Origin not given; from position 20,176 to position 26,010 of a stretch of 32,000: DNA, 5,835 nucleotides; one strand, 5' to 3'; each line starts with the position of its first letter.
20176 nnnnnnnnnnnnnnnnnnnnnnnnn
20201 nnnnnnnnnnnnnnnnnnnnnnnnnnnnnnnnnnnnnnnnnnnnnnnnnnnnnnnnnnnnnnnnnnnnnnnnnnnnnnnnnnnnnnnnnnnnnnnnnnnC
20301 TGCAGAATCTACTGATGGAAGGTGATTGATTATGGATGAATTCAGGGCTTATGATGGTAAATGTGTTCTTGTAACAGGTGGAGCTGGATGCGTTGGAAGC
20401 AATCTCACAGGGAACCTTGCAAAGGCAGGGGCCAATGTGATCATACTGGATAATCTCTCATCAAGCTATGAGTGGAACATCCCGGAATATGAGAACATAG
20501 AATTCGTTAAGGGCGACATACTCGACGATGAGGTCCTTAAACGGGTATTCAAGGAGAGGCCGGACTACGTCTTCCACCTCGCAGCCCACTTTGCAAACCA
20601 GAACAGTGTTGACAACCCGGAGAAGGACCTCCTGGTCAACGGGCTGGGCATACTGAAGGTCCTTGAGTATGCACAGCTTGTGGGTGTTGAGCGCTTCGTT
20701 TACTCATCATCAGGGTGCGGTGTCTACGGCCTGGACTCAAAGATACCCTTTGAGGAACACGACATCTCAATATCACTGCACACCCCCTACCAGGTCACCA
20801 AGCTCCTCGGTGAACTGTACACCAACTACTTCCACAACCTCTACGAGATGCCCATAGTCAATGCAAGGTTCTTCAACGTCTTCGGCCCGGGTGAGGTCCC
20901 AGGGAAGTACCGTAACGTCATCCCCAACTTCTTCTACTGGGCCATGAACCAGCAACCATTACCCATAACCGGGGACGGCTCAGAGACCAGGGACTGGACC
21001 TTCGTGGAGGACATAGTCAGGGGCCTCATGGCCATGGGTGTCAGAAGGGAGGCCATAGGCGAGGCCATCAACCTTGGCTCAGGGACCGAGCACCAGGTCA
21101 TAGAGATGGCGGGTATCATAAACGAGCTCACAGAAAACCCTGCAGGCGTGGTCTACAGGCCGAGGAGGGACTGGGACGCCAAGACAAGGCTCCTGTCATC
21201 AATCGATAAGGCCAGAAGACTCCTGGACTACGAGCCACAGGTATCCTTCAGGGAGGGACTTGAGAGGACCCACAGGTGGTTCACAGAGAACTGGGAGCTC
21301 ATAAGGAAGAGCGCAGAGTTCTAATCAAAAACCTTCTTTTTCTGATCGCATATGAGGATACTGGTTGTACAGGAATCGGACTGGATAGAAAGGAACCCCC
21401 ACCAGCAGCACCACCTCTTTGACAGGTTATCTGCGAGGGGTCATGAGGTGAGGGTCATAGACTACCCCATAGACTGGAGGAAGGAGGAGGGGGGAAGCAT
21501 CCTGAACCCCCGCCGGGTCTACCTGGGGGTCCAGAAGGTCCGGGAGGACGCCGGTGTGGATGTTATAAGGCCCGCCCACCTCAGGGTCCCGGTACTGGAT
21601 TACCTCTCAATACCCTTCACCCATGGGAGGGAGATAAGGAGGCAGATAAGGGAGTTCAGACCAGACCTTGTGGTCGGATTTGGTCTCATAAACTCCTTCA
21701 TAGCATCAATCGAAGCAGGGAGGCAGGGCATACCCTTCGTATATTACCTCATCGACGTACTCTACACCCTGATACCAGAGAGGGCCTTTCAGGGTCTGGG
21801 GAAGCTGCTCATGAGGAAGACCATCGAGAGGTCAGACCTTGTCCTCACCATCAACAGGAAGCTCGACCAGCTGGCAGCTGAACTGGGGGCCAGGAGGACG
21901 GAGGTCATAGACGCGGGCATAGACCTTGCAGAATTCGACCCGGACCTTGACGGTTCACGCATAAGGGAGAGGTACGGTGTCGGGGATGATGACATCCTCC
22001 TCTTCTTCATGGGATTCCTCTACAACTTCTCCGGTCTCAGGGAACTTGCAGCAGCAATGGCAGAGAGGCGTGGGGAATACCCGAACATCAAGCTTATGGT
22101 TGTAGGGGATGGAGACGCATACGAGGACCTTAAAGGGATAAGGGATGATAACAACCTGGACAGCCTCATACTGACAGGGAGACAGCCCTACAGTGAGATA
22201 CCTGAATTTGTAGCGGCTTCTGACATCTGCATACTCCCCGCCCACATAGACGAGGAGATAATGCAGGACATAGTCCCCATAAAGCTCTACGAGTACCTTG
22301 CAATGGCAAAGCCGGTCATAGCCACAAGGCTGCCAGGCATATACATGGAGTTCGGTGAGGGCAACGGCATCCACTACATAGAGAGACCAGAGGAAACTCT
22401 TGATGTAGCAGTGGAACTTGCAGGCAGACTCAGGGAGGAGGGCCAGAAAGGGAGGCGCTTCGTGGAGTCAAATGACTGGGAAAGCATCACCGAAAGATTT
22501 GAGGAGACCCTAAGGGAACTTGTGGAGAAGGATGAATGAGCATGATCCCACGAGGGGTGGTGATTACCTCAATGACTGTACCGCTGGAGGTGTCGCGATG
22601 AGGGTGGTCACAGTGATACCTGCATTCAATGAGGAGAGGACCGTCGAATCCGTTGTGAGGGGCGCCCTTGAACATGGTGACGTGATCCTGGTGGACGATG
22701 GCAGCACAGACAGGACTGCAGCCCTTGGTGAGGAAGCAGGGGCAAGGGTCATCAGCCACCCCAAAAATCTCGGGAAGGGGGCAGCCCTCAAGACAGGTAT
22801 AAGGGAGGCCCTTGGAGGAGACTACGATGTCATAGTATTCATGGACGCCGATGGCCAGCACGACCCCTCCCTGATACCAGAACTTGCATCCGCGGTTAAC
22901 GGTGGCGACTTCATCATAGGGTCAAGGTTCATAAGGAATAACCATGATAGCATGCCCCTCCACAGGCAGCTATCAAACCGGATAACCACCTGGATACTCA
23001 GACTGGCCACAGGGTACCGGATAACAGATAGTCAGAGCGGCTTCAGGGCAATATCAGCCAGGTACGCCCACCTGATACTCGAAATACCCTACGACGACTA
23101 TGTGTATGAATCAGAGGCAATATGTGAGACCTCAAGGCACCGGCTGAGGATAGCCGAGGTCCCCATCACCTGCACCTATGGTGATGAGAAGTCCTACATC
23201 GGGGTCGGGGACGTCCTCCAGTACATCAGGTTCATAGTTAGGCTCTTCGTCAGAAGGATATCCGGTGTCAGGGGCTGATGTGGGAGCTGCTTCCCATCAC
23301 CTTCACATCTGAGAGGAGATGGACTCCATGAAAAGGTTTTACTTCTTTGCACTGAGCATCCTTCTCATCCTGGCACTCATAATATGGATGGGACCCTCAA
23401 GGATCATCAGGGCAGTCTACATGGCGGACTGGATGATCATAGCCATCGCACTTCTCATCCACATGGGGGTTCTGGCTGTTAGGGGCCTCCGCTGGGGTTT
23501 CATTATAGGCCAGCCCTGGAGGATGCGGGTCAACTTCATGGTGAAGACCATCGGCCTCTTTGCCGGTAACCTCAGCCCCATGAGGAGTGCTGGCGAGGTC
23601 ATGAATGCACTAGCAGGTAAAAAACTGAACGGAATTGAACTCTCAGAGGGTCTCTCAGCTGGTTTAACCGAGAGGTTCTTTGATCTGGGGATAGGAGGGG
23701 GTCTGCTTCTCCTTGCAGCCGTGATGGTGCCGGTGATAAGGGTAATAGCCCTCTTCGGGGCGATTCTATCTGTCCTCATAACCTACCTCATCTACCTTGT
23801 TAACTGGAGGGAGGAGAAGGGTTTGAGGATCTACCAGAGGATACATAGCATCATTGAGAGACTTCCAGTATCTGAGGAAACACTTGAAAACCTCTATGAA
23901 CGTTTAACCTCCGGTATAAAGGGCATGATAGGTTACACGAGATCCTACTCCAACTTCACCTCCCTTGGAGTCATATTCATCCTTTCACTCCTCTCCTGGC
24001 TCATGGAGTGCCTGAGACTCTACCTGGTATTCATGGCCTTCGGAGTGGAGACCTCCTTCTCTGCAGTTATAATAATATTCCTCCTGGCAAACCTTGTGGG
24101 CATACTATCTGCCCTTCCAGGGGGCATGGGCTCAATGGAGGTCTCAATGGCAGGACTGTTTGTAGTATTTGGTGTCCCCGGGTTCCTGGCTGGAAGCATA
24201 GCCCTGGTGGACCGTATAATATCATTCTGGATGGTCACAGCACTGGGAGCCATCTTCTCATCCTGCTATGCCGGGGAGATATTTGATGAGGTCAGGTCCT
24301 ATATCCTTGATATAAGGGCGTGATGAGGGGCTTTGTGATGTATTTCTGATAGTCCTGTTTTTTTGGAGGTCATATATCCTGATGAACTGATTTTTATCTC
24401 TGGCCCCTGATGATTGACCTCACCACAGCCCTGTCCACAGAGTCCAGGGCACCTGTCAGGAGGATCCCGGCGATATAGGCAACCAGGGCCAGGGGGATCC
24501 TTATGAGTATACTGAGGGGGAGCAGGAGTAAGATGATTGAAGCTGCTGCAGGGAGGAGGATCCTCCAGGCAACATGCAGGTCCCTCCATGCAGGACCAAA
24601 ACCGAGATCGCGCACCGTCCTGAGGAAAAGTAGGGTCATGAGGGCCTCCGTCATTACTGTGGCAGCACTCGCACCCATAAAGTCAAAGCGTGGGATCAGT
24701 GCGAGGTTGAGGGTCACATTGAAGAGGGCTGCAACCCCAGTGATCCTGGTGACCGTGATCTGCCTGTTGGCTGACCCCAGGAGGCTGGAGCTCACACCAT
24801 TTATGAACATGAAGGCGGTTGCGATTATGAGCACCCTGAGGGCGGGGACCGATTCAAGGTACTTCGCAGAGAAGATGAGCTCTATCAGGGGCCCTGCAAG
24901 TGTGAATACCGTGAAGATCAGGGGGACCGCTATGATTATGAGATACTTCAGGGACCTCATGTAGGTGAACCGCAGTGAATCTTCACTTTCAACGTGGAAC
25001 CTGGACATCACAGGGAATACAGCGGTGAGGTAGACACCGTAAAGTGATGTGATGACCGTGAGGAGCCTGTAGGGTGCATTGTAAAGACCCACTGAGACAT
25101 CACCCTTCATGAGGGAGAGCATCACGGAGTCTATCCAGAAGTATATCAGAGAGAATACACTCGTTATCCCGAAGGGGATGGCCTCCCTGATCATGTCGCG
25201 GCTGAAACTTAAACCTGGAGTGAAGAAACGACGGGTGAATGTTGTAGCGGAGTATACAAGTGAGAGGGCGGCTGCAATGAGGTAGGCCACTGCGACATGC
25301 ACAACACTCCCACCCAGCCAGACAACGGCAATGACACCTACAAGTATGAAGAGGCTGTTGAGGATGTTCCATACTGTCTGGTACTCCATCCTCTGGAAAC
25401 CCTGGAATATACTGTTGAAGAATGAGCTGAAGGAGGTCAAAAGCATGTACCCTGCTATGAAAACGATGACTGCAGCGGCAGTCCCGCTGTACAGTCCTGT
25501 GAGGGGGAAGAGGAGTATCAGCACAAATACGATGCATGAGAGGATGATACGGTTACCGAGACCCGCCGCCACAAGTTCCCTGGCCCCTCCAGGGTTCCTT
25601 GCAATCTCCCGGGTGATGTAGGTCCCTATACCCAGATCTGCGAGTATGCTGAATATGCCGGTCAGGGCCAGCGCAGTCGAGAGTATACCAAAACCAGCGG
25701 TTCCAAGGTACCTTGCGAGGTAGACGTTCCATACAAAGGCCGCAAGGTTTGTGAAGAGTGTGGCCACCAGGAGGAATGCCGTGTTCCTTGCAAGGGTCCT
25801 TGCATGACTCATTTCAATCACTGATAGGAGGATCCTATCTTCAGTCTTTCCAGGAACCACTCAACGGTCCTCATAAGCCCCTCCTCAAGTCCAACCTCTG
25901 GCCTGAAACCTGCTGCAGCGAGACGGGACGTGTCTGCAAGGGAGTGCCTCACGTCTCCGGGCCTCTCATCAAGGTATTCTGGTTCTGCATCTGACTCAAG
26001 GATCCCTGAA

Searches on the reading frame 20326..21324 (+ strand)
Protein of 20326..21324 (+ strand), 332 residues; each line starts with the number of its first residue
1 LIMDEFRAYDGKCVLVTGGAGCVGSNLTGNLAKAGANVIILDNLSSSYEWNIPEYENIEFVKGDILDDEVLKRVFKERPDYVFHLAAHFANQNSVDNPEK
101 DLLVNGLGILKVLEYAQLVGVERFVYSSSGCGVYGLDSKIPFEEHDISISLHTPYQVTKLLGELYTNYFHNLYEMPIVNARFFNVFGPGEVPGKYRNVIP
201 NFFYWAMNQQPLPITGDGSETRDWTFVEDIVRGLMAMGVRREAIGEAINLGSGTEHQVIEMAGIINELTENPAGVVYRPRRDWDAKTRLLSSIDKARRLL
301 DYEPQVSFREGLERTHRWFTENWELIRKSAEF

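Call 4: search_protein_families(library=pfam, proteins=[window:20326-21324:+], max_evalue=0.01)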
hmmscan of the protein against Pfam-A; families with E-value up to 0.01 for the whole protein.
window:20326-21324:+ (332 aa): 12 families
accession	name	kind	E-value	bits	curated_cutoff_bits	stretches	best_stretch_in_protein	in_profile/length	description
PF01370.27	Epimerase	-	2.6e-55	187.9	20.9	1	14-251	1-240/240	NAD dependent epimerase/dehydratase family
PF16363.11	GDP_Man_Dehyd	-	3e-50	172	27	1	15-315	1-332/332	GDP-mannose 4,6 dehydratase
PF01073.25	3Beta_HSD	-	4.5e-14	52.6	22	1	15-231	1-222/280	3-beta hydroxysteroid dehydrogenase/isomerase family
PF02719.21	Polysacc_synt_2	-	8.4e-13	48.6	20.2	1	14-129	1-128/293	Polysaccharide biosynthesis protein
PF04321.23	RmlD_sub_bind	-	8.4e-13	48.5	27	1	14-217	3-178/287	RmlD substrate binding domain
PF05368.20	NmrA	-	2.9e-06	27.5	27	1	12-165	3-153/298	NmrA-like family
PF13460.12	NAD_binding_10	-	2.1e-05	24.9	27.2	1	18-134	1-102/184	NAD(P)H-binding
PF00106.31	adh_short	-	2.9e-05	24.1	26.6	1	12-77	1-70/195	short chain dehydrogenase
PF07993.18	NAD_binding_4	-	0.00032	20.4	20.1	1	56-213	61-236/258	Male sterility protein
PF22614.2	Slo-like_RCK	-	0.0023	18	24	0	37-93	35-93/119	Calcium-activated potassium channel slowpoke-like RCK domain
PF02254.24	TrkA_N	-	0.0034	18.1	23.8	1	19-78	5-62/116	TrkA-N domain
PF08659.16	KR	-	0.004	17.5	22.6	1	14-101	3-103/180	KR domain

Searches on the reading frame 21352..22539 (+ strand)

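Call 4: search_protein_families(library=pfam, proteins=[window:21352-22539:+], max_evalue=0.01)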
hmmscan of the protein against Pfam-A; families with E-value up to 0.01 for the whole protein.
window:21352-22539:+ (395 aa): 5 families
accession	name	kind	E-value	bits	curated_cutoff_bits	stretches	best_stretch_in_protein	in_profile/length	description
PF13692.12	Glyco_trans_1_4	-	3.5e-16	60.2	27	1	217-334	4-115/142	Glycosyl transferases group 1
PF00534.26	Glycos_transf_1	-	1e-15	58.1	26.4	1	203-341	4-139/172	Glycosyl transferases group 1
PF13439.12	Glyco_transf_4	-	3.8e-13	50.2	28.5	1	21-193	10-169/170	Glycosyltransferase Family 4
PF13579.12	Glyco_trans_4_4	-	2.4e-12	47.9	29.7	1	20-185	8-152/158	Glycosyl transferase 4-like domain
PF13524.12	Glyco_trans_1_2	-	7.5e-07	29.6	25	1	240-373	12-132/144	Glycosyl transferase-like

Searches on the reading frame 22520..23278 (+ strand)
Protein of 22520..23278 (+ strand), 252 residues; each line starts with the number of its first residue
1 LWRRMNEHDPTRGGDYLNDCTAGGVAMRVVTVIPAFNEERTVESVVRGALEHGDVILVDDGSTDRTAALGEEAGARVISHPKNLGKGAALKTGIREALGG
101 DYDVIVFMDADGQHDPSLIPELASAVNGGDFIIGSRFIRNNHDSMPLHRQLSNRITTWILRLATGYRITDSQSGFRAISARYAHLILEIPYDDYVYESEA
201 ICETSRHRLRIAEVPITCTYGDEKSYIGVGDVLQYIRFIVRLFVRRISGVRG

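Call 4: search_protein_families(library=pfam, proteins=[window:22520-23278:+], max_evalue=0.01)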
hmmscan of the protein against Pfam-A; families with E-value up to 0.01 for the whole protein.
window:22520-23278:+ (252 aa): 2 families
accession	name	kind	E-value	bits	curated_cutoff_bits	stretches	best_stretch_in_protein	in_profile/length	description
PF00535.33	Glycos_transf_2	-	7.2e-26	91.5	23.3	1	32-175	3-156/168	Glycosyl transferase family 2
PF13641.12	Glyco_tranf_2_3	-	1.1e-05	26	27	1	30-145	4-131/230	Glycosyltransferase like family 2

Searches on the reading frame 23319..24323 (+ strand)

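Call 4: search_protein_families(library=pfam, proteins=[window:23319-24323:+], max_evalue=0.01)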
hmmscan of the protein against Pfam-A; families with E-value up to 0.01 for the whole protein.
window:23319-24323:+ (334 aa): 1 family
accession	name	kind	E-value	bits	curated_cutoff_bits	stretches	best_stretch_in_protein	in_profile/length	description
PF03706.18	LPG_synthase_TM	-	7.8e-61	206.6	33.4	1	11-310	2-302/302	Lysylphosphatidylglycerol synthase TM region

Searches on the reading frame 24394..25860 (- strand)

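Call 4: search_protein_families(library=pfam, proteins=[window:24394-25860:-], max_evalue=0.01)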
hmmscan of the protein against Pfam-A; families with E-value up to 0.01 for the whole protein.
window:24394-25860:- (488 aa): 3 families
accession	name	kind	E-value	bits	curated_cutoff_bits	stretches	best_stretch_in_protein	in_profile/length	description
PF01943.22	Polysacc_synt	-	2.4e-71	240.8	28.2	1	23-289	1-274/274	Polysaccharide biosynthesis protein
PF13440.11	Polysacc_synt_3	-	2.6e-21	76.6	23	1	48-339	2-293/293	Polysaccharide biosynthesis protein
PF01554.23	MatE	-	1.7e-07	31.5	24.9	1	229-385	1-159/161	MatE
